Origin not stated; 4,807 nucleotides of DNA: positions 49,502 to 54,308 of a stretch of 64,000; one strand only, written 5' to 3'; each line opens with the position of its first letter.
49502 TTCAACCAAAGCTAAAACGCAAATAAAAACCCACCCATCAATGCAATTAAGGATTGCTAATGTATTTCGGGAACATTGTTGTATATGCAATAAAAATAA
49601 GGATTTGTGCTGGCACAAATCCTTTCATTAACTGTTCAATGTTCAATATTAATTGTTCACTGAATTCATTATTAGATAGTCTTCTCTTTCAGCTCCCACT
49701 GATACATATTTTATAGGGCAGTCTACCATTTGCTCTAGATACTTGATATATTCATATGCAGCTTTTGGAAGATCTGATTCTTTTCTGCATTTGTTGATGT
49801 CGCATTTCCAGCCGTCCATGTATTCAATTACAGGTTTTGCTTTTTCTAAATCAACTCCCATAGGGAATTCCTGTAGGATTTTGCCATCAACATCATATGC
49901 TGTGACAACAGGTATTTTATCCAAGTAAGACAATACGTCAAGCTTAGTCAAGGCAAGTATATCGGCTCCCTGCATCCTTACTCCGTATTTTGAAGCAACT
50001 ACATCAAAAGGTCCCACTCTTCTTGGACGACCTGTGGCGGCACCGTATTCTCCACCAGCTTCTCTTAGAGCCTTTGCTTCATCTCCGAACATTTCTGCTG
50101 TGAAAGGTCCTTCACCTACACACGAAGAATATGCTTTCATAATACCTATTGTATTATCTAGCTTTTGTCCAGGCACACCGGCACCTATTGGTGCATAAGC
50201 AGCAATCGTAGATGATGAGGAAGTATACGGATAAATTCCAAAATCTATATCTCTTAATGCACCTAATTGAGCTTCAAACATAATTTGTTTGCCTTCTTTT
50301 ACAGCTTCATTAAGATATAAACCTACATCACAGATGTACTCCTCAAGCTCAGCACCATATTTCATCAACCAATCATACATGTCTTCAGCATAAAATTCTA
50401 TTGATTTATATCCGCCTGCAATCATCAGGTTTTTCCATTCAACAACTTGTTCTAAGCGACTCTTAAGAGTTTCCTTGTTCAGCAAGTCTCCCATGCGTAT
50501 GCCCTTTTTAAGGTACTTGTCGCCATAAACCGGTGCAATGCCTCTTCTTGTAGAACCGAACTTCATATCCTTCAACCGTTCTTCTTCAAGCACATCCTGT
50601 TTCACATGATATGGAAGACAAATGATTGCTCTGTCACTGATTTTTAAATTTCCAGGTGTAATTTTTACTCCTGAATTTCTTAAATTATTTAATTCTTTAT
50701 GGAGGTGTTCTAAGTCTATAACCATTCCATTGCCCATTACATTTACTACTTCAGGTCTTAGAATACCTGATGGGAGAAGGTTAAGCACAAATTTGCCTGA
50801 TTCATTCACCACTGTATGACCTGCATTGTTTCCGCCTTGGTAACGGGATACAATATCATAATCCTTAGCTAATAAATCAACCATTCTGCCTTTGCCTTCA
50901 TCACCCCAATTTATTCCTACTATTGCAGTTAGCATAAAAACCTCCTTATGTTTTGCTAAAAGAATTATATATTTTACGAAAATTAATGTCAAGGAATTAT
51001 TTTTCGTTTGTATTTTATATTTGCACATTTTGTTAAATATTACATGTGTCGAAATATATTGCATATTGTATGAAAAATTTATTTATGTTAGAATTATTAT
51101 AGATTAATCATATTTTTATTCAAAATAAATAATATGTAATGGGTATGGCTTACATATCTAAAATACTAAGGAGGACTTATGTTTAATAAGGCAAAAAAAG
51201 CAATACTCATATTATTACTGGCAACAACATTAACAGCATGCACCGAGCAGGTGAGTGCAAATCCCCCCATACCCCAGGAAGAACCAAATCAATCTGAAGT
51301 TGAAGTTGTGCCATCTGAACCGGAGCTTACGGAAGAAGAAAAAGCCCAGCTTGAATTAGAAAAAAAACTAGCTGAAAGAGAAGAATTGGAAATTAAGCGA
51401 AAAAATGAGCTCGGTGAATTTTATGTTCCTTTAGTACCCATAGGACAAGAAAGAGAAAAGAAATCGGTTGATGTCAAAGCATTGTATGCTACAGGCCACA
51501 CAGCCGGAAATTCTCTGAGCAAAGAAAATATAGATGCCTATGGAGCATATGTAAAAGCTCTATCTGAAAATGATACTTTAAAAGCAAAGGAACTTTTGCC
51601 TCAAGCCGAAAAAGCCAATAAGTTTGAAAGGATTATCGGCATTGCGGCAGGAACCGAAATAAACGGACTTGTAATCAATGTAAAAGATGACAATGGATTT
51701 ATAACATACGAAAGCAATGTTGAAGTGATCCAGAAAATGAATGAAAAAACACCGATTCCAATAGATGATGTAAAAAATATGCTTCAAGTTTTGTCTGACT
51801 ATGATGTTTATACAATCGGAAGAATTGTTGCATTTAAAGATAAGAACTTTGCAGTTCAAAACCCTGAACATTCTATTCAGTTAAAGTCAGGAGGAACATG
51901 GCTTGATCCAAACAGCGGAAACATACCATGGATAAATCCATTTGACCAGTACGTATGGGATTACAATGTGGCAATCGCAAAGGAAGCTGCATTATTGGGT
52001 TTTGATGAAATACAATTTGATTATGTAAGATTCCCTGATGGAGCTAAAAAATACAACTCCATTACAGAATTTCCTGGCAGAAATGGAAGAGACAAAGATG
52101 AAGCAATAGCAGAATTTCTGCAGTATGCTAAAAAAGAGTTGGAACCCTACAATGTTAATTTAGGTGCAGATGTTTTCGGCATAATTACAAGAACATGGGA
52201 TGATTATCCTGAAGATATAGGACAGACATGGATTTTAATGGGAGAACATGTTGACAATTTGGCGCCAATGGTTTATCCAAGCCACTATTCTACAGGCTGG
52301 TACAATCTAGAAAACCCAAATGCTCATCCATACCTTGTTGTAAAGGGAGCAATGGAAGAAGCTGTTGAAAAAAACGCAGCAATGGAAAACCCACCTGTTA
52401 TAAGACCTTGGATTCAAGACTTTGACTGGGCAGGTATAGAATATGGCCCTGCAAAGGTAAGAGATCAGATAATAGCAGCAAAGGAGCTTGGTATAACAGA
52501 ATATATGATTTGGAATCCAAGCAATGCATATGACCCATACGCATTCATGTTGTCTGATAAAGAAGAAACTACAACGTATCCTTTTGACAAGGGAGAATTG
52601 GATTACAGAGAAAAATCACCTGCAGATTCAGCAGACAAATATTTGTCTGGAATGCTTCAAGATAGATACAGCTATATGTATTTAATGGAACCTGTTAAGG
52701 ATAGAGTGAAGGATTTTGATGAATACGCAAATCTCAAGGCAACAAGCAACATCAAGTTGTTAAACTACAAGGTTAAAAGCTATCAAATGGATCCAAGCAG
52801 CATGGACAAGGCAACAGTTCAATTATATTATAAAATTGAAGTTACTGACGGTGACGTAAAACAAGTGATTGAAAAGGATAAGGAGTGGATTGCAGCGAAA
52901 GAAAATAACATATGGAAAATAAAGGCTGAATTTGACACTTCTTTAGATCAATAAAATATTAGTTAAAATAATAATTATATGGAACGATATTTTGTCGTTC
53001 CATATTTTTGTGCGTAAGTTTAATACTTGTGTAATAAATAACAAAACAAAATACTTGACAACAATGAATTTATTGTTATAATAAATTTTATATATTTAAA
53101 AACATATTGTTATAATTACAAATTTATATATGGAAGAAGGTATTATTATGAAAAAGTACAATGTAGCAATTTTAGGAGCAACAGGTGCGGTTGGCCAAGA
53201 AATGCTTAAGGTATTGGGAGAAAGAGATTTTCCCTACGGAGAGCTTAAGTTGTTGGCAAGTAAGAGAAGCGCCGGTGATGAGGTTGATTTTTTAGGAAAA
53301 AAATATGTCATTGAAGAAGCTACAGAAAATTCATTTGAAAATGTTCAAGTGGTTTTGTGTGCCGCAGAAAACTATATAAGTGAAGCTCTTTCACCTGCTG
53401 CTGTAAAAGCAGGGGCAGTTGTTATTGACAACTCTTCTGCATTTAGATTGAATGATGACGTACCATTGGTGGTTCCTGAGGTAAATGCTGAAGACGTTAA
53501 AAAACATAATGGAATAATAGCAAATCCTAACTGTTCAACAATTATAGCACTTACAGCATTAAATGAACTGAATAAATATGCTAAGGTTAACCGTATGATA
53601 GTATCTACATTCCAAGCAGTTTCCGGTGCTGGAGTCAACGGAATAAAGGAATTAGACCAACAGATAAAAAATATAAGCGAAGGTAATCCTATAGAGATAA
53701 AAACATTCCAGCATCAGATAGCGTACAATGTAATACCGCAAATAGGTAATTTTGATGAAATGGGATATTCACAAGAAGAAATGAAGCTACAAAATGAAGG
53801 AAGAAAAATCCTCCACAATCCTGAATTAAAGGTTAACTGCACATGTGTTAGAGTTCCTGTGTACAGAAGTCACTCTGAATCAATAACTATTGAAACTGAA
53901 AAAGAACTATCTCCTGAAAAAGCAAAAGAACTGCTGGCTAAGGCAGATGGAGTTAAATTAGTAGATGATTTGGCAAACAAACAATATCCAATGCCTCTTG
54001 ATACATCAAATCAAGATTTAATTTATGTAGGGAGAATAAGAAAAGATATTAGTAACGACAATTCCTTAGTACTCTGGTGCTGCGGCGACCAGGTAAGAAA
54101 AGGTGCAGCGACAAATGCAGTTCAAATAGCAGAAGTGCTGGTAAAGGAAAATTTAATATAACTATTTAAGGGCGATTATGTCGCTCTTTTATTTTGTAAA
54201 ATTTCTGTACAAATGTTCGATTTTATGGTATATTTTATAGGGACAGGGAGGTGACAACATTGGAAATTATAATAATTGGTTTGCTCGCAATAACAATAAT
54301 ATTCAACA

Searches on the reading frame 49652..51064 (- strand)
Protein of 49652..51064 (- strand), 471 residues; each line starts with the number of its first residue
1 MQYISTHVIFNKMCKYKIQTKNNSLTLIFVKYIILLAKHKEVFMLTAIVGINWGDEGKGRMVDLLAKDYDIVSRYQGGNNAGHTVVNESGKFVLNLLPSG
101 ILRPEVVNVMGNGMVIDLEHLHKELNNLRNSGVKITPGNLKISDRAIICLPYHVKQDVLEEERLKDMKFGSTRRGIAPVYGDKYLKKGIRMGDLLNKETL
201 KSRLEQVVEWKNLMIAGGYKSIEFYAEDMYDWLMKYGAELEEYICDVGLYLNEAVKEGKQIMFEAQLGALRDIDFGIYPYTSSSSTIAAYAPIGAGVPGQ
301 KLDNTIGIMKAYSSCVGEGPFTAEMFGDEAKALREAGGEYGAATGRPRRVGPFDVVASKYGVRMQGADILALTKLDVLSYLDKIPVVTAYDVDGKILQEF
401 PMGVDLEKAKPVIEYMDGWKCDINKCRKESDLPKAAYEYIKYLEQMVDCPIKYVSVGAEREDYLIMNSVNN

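Call 48: search_protein_families(library=ncbifam, proteins=[window:49652-51064:-], max_evalue=1e-20)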
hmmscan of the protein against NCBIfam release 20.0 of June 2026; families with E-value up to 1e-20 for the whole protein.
window:49652-51064:- (471 aa): 6 families
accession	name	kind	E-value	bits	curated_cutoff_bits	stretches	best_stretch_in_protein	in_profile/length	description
NF002223.0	PRK01117.1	equivalog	2.4e-146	487.9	402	1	47-468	5-426/430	adenylosuccinate synthase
TIGR00184.1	purA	equivalog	1.1e-129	433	395.55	1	48-467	2-421/425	adenylosuccinate synthase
NF010355.0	PRK13783.1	equivalog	9.6e-104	347.7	445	1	46-462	3-400/404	adenylosuccinate synthase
NF010357.0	PRK13785.1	equivalog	2e-98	330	700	1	44-467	1-451/455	adenylosuccinate synthase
NF003295.0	PRK04293.1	equivalog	1.5e-54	185.1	368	1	238-379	147-286/337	adenylosuccinate synthetase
NF038379.2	amino_Aden_PurZ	exception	3.6e-23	82.2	300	1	46-361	2-288/293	succino-amino-deoxyadenylate synthase PurZ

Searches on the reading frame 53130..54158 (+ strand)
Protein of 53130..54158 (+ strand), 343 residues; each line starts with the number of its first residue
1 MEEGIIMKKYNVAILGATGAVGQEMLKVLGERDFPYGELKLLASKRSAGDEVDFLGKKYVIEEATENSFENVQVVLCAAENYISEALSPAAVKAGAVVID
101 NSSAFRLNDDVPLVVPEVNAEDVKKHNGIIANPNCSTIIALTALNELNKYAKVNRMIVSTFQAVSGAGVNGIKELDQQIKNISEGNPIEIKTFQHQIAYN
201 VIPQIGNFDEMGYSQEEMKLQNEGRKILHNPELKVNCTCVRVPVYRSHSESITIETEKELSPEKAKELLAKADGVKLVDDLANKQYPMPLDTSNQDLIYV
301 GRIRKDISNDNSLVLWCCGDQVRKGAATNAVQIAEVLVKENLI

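Call 48: search_protein_families(library=ncbifam, proteins=[window:53130-54158:+], max_evalue=1e-20)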
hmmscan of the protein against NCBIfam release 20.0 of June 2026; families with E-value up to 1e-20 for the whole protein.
window:53130-54158:+ (343 aa): 10 families
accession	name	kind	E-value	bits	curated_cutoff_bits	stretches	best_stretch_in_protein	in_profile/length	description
NF011456.0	PRK14874.1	equivalog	1.4e-140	468.2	223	1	7-342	2-345/346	aspartate-semialdehyde dehydrogenase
TIGR01296.1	asd_B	equivalog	6.7e-131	436.4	324.2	1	11-340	1-339/339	aspartate-semialdehyde dehydrogenase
NF005229.0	PRK06728.1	equivalog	1.2e-95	320.3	628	1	7-343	3-347/347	aspartate-semialdehyde dehydrogenase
NF004224.0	PRK05671.1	equivalog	7e-81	272.3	284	1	8-340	3-334/336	aspartate-semialdehyde dehydrogenase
NF005957.0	PRK08040.1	equivalog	2.8e-68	230.9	273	1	9-342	4-335/336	aspartate-semialdehyde dehydrogenase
NF006416.0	PRK08664.1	subfamily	2.3e-49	168.4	232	1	7-176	1-190/350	aspartate-semialdehyde dehydrogenase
TIGR00978.1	asd_EA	equivalog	3.7e-41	141.3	301.2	1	11-176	2-188/342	aspartate-semialdehyde dehydrogenase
NF005144.0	PRK06598.1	subfamily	2.5e-37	128.9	198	1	172-332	197-362/369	aspartate-semialdehyde dehydrogenase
TIGR01745.1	asd_gamma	equivalog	4.7e-26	91.6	402.9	0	172-331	196-359/366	aspartate-semialdehyde dehydrogenase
TIGR01850.1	argC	equivalog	5.6e-22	78.4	233.6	0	11-334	2-326/345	N-acetyl-gamma-glutamyl-phosphate reductase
